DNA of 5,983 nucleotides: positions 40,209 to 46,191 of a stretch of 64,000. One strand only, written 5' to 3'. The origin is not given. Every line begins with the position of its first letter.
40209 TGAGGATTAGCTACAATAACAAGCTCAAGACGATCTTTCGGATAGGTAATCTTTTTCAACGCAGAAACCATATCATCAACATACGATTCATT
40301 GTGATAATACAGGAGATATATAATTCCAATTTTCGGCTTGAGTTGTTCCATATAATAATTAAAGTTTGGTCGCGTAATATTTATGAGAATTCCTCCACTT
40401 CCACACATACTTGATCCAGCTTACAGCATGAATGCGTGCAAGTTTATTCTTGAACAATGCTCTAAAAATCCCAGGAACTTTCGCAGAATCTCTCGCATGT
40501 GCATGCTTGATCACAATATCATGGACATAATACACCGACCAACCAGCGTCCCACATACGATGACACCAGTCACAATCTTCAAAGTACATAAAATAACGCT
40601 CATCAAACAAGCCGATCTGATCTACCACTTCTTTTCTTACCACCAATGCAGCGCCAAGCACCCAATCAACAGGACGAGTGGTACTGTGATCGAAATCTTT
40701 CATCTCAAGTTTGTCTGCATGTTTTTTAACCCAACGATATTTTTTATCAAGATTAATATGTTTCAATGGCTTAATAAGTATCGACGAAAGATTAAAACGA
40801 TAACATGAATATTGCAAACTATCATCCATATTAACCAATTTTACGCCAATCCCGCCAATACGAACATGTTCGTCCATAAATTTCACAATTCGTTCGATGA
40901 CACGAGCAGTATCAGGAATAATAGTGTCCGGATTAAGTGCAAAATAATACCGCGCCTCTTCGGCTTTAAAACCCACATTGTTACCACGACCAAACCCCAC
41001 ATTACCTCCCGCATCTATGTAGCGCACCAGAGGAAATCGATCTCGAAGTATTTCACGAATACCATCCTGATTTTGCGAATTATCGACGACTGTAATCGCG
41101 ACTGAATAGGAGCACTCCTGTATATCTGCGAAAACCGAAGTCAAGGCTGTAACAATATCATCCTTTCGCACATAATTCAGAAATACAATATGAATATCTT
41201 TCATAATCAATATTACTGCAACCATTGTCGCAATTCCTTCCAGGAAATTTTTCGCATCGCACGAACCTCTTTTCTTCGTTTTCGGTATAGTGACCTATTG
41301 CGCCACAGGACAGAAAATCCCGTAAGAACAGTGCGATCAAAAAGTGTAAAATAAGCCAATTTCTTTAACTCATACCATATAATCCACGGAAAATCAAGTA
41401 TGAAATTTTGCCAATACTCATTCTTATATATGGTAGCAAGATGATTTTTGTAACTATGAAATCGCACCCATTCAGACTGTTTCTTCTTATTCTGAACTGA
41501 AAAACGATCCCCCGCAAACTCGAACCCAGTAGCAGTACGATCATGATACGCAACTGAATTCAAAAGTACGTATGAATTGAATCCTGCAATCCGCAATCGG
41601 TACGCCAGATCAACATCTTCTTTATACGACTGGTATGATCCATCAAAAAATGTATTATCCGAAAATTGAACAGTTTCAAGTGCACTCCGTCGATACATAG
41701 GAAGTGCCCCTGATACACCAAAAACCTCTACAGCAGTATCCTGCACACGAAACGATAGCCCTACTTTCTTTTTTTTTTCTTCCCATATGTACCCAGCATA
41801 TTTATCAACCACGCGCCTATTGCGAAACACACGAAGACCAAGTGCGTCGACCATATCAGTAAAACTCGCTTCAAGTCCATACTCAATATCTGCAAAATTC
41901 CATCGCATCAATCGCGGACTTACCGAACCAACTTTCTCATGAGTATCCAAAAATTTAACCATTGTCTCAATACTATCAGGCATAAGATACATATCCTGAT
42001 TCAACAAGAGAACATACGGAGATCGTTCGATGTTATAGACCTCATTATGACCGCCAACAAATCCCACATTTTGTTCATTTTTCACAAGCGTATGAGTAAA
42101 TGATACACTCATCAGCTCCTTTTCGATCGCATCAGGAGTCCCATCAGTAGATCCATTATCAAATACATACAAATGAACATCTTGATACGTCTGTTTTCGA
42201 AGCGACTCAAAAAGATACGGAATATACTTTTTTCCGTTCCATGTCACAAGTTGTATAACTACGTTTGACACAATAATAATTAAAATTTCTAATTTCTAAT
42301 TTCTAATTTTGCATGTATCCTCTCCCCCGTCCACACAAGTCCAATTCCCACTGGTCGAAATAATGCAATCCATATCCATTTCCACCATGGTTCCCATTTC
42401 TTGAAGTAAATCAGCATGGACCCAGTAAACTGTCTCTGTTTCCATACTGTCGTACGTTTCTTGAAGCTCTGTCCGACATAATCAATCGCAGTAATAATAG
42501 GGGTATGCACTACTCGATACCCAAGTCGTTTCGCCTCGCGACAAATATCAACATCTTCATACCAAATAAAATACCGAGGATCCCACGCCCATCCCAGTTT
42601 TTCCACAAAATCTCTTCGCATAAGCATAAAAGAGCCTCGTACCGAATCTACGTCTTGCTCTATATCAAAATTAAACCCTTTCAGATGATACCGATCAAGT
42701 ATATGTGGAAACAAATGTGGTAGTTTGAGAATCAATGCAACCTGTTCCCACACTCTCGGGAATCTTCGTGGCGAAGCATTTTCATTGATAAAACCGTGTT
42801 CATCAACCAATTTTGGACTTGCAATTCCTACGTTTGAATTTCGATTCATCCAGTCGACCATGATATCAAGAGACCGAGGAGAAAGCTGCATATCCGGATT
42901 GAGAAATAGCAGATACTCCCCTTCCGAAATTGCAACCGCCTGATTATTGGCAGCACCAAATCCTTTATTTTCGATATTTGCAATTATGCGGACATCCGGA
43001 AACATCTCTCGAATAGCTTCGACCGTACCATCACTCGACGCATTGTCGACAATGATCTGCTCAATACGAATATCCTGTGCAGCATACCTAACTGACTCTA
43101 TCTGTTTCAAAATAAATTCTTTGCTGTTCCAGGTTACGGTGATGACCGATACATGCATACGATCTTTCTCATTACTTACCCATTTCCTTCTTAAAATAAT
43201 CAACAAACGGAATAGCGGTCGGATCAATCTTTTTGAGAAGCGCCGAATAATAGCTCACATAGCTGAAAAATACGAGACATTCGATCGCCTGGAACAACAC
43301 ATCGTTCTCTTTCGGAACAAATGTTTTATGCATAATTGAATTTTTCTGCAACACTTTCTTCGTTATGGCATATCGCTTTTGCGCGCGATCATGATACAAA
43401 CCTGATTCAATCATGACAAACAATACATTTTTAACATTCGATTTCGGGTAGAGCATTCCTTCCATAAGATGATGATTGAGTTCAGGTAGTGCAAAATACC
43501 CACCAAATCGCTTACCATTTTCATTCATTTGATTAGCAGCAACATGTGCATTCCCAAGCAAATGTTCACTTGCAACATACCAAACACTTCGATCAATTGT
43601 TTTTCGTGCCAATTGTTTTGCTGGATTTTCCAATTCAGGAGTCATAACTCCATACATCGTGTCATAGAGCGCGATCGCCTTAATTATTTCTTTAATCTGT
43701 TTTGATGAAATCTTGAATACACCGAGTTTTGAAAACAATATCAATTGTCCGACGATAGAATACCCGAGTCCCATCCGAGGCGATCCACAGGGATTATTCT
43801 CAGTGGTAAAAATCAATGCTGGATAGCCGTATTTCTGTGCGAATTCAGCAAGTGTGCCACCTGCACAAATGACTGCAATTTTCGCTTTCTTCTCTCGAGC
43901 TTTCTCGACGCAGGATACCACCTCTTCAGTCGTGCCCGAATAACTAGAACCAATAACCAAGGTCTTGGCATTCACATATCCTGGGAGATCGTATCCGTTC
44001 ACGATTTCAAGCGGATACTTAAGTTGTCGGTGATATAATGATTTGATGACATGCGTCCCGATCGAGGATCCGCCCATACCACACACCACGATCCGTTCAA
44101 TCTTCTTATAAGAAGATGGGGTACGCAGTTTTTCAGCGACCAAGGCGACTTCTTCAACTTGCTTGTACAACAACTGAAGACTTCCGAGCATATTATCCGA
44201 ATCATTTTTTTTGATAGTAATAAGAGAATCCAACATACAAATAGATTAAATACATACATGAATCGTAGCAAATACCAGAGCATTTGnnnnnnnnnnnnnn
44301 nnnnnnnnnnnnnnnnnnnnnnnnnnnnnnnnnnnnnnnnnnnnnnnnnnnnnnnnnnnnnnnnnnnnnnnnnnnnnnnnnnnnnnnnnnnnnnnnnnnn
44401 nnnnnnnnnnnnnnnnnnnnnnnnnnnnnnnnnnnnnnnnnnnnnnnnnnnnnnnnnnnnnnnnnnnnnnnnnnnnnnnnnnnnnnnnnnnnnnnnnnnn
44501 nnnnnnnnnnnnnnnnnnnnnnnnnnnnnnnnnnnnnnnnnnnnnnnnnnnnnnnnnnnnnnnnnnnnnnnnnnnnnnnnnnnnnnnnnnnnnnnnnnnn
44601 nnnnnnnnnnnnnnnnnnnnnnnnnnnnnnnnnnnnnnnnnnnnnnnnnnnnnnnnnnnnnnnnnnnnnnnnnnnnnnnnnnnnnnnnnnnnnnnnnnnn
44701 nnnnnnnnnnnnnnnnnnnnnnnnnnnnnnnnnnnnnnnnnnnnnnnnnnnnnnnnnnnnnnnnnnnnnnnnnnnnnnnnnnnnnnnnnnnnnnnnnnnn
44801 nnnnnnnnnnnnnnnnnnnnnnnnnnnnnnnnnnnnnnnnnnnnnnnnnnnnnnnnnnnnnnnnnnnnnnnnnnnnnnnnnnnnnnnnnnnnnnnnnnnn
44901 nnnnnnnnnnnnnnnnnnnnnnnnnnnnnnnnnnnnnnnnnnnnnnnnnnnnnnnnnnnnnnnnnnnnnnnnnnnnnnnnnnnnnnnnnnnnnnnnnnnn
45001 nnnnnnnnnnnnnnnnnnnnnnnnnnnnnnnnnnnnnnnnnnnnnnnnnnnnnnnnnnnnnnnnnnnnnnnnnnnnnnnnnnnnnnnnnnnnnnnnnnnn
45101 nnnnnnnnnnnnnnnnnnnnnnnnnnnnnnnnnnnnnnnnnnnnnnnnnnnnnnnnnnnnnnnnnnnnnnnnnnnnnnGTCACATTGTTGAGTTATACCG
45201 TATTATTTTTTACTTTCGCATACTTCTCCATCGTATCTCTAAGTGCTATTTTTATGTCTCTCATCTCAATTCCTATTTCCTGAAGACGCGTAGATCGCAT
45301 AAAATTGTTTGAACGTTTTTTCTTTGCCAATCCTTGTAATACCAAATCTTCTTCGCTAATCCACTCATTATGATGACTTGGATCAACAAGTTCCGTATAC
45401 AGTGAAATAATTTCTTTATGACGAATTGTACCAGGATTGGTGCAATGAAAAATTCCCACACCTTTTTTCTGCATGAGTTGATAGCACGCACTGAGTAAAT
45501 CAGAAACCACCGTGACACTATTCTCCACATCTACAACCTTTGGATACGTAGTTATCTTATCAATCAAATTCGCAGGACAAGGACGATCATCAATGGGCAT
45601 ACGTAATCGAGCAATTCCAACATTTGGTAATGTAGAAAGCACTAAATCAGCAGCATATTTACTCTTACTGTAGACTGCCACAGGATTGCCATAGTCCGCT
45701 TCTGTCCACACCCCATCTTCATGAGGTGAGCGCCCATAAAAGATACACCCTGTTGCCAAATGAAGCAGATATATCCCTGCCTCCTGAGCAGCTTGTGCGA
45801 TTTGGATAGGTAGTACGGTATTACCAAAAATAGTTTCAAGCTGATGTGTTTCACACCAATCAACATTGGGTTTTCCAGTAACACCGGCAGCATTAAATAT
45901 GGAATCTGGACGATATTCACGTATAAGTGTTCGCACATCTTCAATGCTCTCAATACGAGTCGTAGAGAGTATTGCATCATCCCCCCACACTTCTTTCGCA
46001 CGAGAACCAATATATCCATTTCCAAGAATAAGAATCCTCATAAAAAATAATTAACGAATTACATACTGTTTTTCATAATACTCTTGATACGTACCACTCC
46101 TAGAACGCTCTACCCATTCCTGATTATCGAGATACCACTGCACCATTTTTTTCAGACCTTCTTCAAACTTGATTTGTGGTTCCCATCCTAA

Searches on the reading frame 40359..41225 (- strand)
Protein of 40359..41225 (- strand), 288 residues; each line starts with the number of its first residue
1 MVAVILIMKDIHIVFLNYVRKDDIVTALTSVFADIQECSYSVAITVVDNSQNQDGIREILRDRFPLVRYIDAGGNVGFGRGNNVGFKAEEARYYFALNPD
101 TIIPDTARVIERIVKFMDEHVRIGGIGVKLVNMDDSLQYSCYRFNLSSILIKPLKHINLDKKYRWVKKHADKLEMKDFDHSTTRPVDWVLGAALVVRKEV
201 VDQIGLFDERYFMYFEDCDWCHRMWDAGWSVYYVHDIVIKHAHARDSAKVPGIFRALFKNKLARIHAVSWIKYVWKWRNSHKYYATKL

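Call 44: search_protein_families(library=pfam, proteins=[window:40359-41225:-], max_evalue=0.00001)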
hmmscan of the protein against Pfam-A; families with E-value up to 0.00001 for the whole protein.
window:40359-41225:- (288 aa): 3 families
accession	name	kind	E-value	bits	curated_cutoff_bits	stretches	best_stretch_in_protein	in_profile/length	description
PF13641.12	Glyco_tranf_2_3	-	2.1e-09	38.2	27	1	42-249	30-219/230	Glycosyltransferase like family 2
PF00535.33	Glycos_transf_2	-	8.6e-08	32.7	23.3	1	13-124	4-110/168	Glycosyl transferase family 2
PF13632.12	Glyco_trans_2_3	-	5.4e-06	26.8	27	1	178-244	62-126/198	Glycosyl transferase family group 2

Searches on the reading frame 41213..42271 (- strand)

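Call 44: search_protein_families(library=pfam, proteins=[window:41213-42271:-], max_evalue=0.00001)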
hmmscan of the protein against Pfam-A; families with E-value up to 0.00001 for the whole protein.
window:41213-42271:- (352 aa): 2 families
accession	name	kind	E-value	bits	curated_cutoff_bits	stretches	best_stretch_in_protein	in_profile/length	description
PF00535.33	Glycos_transf_2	-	6.6e-18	65.6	23.3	1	9-118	5-113/168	Glycosyl transferase family 2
PF13641.12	Glyco_tranf_2_3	-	1.2e-08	35.7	27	1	9-248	8-216/230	Glycosyltransferase like family 2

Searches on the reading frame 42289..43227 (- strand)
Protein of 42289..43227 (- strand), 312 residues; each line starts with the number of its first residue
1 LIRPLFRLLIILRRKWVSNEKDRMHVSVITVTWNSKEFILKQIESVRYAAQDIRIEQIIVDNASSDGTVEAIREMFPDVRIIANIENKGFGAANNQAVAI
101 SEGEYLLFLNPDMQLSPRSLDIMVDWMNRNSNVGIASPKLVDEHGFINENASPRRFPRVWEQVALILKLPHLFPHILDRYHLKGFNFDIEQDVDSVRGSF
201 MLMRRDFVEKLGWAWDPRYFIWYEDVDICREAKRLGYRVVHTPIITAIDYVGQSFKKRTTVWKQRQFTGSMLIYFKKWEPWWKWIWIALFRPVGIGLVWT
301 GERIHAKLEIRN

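Call 44: search_protein_families(library=pfam, proteins=[window:42289-43227:-], max_evalue=0.00001)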
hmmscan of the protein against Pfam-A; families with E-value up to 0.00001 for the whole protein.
window:42289-43227:- (312 aa): 2 families
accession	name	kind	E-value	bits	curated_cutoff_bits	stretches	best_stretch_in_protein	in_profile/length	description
PF00535.33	Glycos_transf_2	-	4.6e-23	82.4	23.3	1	27-175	1-132/168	Glycosyl transferase family 2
PF13641.12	Glyco_tranf_2_3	-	6.6e-12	46.4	27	1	26-258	3-220/230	Glycosyltransferase like family 2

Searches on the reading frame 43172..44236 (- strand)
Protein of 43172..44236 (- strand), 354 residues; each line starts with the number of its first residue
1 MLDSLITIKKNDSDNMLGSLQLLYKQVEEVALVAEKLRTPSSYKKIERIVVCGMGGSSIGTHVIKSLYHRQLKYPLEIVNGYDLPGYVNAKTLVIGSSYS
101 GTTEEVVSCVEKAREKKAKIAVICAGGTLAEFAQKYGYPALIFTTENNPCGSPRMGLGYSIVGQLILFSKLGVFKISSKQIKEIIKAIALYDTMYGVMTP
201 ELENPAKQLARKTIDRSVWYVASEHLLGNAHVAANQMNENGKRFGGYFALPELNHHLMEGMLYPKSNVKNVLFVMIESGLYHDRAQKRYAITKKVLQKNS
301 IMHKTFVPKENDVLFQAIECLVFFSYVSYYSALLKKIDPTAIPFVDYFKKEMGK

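Call 44: search_protein_families(library=pfam, proteins=[window:43172-44236:-], max_evalue=0.00001)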
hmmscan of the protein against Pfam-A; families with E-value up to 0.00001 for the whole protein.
window:43172-44236:- (354 aa): 2 families
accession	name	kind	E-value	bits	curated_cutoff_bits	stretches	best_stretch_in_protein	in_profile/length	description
PF10432.14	bact-PGI_C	-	1.6e-26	93.5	24.5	1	203-352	2-151/151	Bacterial phospho-glucose isomerase C-terminal SIS domain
PF01380.27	SIS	-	1.1e-06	28.9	25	1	45-133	4-98/131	SIS domain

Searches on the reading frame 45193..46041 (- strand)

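Call 44: search_protein_families(library=pfam, proteins=[window:45193-46041:-], max_evalue=0.00001)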
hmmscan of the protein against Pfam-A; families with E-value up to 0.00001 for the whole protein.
window:45193-46041:- (282 aa): 2 families
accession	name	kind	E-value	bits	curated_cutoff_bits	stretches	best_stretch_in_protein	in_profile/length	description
PF04321.23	RmlD_sub_bind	-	7.5e-17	61.8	27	1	1-210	1-222/287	RmlD substrate binding domain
PF01370.27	Epimerase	-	5.1e-10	39.6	20.9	1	25-135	45-153/240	NAD dependent epimerase/dehydratase family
